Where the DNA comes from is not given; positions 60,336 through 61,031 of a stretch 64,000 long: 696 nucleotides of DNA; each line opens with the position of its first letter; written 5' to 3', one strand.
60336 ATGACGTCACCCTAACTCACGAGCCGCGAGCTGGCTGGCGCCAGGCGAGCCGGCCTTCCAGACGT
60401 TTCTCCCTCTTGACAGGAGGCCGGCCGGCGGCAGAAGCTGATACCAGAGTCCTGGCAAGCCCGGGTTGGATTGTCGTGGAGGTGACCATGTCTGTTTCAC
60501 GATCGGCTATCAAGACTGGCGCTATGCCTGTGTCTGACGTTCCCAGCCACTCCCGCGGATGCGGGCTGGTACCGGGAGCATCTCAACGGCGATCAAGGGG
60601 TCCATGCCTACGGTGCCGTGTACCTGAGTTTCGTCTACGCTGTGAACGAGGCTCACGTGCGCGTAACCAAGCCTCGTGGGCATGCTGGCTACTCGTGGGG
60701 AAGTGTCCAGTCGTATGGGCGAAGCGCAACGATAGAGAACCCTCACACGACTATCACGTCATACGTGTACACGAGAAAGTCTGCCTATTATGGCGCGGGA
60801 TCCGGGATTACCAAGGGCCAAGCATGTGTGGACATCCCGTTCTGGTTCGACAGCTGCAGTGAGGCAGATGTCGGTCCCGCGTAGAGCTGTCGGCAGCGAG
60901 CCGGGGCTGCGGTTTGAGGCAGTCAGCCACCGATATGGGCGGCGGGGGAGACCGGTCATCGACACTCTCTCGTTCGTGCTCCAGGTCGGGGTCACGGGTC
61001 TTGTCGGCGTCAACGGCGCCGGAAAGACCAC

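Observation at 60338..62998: Low-GC islet: secreted Tyr/Gly-rich peptide followed by ABC ATPase and two membrane proteins (bacteriocin/immunity-like architecture)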

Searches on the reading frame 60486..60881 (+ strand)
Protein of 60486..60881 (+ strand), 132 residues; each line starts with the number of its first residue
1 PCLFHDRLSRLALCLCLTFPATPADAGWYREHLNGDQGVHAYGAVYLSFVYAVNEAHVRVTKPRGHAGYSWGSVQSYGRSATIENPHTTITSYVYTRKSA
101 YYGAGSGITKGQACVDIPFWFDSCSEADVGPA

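Call 6: search_protein_families(library=pfam, proteins=[window:60486-60881:+], max_evalue=1)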
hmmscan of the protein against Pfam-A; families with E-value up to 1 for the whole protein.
window:60486-60881:+ (132 aa): 0 families

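Call 7: search_protein_families(library=ncbifam, proteins=[window:60486-60881:+], max_evalue=1)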
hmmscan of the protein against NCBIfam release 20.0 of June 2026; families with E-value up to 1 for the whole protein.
window:60486-60881:+ (132 aa): 1 family
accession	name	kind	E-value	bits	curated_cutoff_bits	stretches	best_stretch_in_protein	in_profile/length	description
NF004772.0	PRK06112.1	subfamily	0.16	10.2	673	1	41-88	411-456/578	acetolactate synthase catalytic subunit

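Call 8: find_homologous_proteins(query=window:60486-60881:+, max_evalue=0.01)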
Query window:60486-60881:+ (132 aa): 1 proteins with E <= 0.01 among 5 candidates.
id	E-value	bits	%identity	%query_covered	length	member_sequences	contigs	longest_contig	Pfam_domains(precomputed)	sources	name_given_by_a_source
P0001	2.7e-51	192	97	67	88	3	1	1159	-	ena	-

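Call 11: find_encoding_contigs(protein=P0001, flank=10000)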
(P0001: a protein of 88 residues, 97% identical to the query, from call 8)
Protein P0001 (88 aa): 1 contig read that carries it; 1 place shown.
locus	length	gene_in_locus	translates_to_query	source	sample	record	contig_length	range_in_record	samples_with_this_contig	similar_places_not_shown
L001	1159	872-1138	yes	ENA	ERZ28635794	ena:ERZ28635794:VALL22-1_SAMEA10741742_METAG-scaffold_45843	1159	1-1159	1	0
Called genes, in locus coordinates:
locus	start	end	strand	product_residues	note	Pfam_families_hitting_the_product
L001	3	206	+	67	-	?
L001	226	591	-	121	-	-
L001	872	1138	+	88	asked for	-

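Call 18: search_protein_representatives(protein=window:60564-60881:+)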
Query: 106 residues. Proteins with E-value up to 0.001 (for the whole library): 6; up to 1e-10: 4; up to 1e-30: 2. The best 6 are listed.
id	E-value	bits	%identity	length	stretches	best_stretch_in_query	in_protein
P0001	2.9e-52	192.2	97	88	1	19-106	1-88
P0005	7.5e-31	123.3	58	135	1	9-105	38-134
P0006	2.5e-19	86.2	54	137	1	13-100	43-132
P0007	1.6e-18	83.6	37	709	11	46-80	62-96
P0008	8.7e-07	45.8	37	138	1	14-106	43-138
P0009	5.3e-04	36.8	28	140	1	8-103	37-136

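Call 22: find_homologous_proteins(query=A2, max_evalue=0.01)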
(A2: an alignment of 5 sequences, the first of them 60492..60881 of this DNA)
Query A2 (5 sequences) (130 aa, profile of the alignment): 7 proteins with E <= 0.01 among 2670 candidates.
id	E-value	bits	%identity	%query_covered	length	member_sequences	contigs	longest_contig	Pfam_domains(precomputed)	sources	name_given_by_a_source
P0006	7.6e-54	200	44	93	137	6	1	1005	-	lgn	-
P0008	2.9e-51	191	35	72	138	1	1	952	-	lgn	-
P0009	1.1e-50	189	28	92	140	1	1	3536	-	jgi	jgi:hypothetical protein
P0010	1.0e-38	151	47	81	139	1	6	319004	-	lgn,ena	-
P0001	3.4e-37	146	97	68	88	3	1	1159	-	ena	-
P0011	9.2e-35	138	45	92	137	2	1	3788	-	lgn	-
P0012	2.5e-16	78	29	61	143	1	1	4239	-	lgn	-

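Call 23: find_encoding_contigs(protein=P0010, flank=8000, max_places=3)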
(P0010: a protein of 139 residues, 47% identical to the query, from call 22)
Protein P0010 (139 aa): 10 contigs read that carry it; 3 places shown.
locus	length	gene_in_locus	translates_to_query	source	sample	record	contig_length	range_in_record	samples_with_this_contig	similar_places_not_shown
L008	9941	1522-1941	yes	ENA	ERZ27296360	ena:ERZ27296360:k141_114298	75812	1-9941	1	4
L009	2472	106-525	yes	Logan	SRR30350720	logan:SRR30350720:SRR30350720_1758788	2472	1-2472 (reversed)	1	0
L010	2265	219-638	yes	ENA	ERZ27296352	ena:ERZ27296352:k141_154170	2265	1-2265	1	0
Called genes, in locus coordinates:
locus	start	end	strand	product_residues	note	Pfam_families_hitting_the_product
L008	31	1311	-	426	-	PF00872:Transposase_mut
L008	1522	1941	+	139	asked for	-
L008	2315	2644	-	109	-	-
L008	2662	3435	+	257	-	-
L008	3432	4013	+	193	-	-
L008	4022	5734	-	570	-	PF00128:Alpha-amylase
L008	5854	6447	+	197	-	-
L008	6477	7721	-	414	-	PF07690:MFS_1, PF12832:MFS_1_like (weak)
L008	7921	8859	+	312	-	PF18911:PKD_4, PF00801:PKD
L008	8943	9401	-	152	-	PF04073:tRNA_edit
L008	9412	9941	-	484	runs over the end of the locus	PF03446:NAD_binding_2, PF00393:6PGD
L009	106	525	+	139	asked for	-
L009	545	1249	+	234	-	PF00005:ABC_tran, PF13304:AAA_21 (weak)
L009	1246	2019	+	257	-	-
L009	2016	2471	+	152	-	?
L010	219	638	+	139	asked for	-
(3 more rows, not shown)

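Call 24: find_encoding_contigs(protein=P0011, flank=8000, max_places=3)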
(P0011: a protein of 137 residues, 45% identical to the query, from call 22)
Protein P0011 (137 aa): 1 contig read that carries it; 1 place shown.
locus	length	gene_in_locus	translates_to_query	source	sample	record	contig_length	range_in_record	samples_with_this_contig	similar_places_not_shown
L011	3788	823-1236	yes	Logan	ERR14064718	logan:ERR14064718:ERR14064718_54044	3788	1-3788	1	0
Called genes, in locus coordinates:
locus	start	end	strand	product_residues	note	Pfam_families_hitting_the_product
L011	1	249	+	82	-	?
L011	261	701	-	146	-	-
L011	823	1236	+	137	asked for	-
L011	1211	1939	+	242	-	PF13476:AAA_23 (weak), PF00005:ABC_tran, PF13175:AAA_15 (faint), PF13304:AAA_21 (weak)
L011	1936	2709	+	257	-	-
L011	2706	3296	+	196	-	-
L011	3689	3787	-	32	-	?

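Call 25: find_encoding_contigs(protein=P0012, flank=8000, max_places=3)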
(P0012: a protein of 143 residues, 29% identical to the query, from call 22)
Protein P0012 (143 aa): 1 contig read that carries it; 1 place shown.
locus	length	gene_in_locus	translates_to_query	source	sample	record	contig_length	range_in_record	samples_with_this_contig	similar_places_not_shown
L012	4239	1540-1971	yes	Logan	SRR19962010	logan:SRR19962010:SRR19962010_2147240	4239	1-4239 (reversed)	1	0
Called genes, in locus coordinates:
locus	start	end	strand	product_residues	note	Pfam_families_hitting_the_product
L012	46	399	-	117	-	-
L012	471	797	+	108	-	-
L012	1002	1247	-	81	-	-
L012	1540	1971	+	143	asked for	-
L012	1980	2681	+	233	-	PF00005:ABC_tran, PF13304:AAA_21 (faint)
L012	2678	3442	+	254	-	-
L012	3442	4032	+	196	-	-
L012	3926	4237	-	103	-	?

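Call 26: find_encoding_contigs(protein=P0009, flank=8000, max_places=3)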
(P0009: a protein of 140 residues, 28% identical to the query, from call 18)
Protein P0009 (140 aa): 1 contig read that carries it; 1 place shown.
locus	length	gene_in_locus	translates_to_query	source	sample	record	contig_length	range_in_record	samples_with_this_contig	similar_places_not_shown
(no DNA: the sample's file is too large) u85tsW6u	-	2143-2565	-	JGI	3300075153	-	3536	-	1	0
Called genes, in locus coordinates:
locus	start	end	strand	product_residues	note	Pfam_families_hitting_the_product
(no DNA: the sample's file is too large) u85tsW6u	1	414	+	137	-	?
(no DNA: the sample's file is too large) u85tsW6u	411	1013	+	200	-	-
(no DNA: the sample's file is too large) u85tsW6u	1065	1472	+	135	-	-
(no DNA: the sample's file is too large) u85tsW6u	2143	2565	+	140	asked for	-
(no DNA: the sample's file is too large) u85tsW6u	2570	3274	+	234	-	PF00005:ABC_tran, PF02463:SMC_N (faint), PF13304:AAA_21 (weak)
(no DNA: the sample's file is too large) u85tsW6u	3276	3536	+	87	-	?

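Call 29: search_solved_structures(query=A3, max_evalue=10)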
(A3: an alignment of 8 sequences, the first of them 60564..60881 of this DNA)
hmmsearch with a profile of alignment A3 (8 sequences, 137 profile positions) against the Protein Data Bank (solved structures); distinct sequences matched with E-value up to 10: 0.
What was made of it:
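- On Lactococcin 972 family (Pfam PF09683): A profile search of PDB sequences found 0 hits at E<=10 (call 29).
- No PDB sequence match at E<=10 (call 29).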

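Call 30: search_protein_families(library=pfam, alignment_id=A3, max_evalue=10)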
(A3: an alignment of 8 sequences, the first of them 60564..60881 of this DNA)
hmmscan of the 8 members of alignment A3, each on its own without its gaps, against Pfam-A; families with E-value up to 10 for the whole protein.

A. member 1, window:60564-60881:+ (106 aa): 0 families

B. families by the number of members that match (of 8 scanned): 3 families
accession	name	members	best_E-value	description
PF13584.12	BatD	1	0.083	BatD DUF11 like domain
PF18422.6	TNFR_16_TM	1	0.2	Tumor necrosis factor receptor member 16 trans-membrane domain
PF07312.16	DUF1459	1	0.96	Protein of unknown function (DUF1459)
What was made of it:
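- On Lactococcin 972 family (Pfam PF09683): No bacteriocin family matched any of 8 members at E<=10 (call 30).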

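Call 31: predict_structure(alignment_id=A3)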
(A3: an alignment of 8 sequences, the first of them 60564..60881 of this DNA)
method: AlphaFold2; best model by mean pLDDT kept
length: 106 residues; sequences in the alignment: 8
mean_pLDDT: 64.0   pTM: 0.57
mean pLDDT of the five models: 64.0, 39.3, 38.8, 35.2, 32.5
residues with pLDDT >= 90: 0; 70-90: 44; 50-70: 43; < 50: 19
segments of 3 or more residues with pLDDT < 50: 1-10, 102-106
pLDDT, mean of each block of 10 residues (from residue 1): 39 65 72 73 69 73 80 71 57 52 45
secondary structure, 60 per line:
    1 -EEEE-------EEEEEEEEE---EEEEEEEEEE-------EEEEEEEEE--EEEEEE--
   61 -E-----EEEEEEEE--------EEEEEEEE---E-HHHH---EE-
elements in order: E2-5 E13-21 E25-34 E42-50 E53-58 E68-75 E84-91 H97-100
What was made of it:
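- On Lactococcin 972 family (Pfam PF09683): The AF2 model is an all-beta sandwich but has pLDDT 64 (call 31).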

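Call 46: search_dna_similar(query=window:60564-60881:+, collection=plasmids, mode=protein, max_evalue=1)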
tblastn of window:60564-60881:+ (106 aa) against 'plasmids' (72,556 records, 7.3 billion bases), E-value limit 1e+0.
No match.
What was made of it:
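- Closest known: Propionicin T1 locus. Different: No plasmid-borne homologue was found in PLSDB (call 46).
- Tried and rejected: tblastn of the peptide against PLSDB plasmids: no match (call 46).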

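Call 52: search_protein_families(library=padloc, proteins=[window:60564-60881:+], max_evalue=0.01)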
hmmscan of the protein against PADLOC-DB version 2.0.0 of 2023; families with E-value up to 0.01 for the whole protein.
window:60564-60881:+ (106 aa): 0 families

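Call 73: fold_search(model_id=the predicted structure, library=pdb)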
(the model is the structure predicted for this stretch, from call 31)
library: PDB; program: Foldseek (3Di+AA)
matches with E <= 10: 1417; with E <= 0.001: 0
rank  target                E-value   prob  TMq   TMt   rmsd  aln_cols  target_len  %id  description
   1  9qpq_H                8.5e-03  1.00  0.47  0.25   6.2       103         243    7  The structure of the COPI leaf bound to GOLPH3 (released 2025-10-22)
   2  1evu_A                1.2e-02  0.99  0.46  0.10   7.5       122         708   11  HUMAN FACTOR XIII WITH CALCIUM BOUND IN THE ION SITE (released 2000-05-10)
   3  1ggu_A                1.8e-02  0.98  0.46  0.10   6.1       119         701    8  HUMAN FACTOR XIII WITH CALCIUM BOUND IN THE ION SITE (released 1999-09-16)
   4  9kbf_C                1.8e-02  0.94  0.38  0.15   8.0       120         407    8  Cryo-EM structure of the SKP1-FBXO3 complex (released 2025-02-19)
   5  7ljj                  2.2e-02  1.00  0.51  0.12   3.4        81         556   10  Structure of the Exo-alpha-L-galactosidase BpGH29 from Bacteroides plebeius (released 2022-02-09)
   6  3s3j_A                2.2e-02  0.96  0.37  0.10   5.7        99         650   15  Transglutaminase 2 in complex with a novel inhibitor (released 2012-06-06)
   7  7cg8_C                2.8e-02  0.97  0.45  0.47   4.9       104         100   12  Structure of the sensor domain (short construct) of the anti-sigma factor RsgI4 in Pseudobacteroides cellulosolvens (released 2021-06-30)
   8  1nug_B                3.0e-02  0.96  0.41  0.10   6.7       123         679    8  Role of Calcium Ions in the Activation and Activity of the Transglutaminase 3 Enzyme (2 calciums, 1 Mg, inactive form) (released 2003-04-22)
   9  7snk                  3.1e-02  1.00  0.51  0.12   3.2        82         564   11  Structure of Bacple_01702, a GH29 family glycoside hydrolase (released 2022-10-05)
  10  7lnp_E                3.1e-02  1.00  0.51  0.12   3.2        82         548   11  Structure of the exo-alpha-L-galactosidase BpGH29 (D264N mutant) from Bacteroides plebeius in complex with paranitroph (released 2022-02-09)
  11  8tr9                  3.1e-02  0.97  0.40  0.10   5.3        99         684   15  Cryo-EM structure of transglutaminase 2 bound to GDP (released 2024-07-31)
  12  7lnp_A                3.3e-02  1.00  0.50  0.12   3.5        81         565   10  Structure of the exo-alpha-L-galactosidase BpGH29 (D264N mutant) from Bacteroides plebeius in complex with paranitroph (released 2022-02-09)
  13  2vl4_A                3.3e-02  0.98  0.46  0.08   5.4       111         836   11  Structural and biochemical evidence for a boat-like transition state in beta-mannosidases (released 2008-04-01)
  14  2r39                  3.5e-02  0.96  0.43  0.42   6.9       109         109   13  Crystal structure of FixG-related protein from Vibrio parahaemolyticus (released 2007-09-11)
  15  3s3s_A                3.5e-02  0.93  0.37  0.11   5.9       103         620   14  Transglutaminase 2 in complex with a novel inhibitor (released 2012-06-06)
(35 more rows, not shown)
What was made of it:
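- On Lactococcin 972 family (Pfam PF09683): Foldseek finds nothing at E<=0.001 (call 73).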

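Call 76: list_cluster_members(proteins=[P0005, P0006, P0008, P0009, P0010, P0011, P0012])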
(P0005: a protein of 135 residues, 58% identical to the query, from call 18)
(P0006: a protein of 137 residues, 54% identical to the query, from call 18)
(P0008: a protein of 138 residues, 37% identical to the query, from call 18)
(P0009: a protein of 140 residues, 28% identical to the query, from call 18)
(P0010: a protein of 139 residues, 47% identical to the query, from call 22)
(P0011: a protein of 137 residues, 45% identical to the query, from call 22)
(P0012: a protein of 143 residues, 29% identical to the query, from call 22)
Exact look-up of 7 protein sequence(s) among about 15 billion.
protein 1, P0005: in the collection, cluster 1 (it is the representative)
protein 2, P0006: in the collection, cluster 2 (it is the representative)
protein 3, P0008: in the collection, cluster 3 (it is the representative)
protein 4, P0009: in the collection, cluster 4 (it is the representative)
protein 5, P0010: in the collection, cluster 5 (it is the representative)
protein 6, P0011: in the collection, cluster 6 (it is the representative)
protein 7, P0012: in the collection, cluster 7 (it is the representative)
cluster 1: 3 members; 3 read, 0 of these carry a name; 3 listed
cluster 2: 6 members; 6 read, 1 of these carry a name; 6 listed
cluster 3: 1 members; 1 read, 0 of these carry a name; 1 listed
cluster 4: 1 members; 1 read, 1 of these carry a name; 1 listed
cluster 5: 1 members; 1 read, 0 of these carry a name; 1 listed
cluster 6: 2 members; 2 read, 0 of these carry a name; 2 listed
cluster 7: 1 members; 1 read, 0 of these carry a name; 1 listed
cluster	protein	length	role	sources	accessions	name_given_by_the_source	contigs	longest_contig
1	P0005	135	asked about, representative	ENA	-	-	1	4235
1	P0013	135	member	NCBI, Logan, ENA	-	-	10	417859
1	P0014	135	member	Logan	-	-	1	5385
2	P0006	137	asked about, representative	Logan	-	-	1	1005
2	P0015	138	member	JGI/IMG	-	hypothetical protein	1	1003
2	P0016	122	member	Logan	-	-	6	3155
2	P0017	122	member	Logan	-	-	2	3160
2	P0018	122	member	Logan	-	-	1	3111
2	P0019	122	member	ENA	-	-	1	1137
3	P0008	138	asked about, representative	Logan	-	-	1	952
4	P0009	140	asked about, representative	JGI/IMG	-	hypothetical protein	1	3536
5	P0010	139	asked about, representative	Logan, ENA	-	-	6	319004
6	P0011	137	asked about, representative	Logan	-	-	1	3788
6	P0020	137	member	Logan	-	-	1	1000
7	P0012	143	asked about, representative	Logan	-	-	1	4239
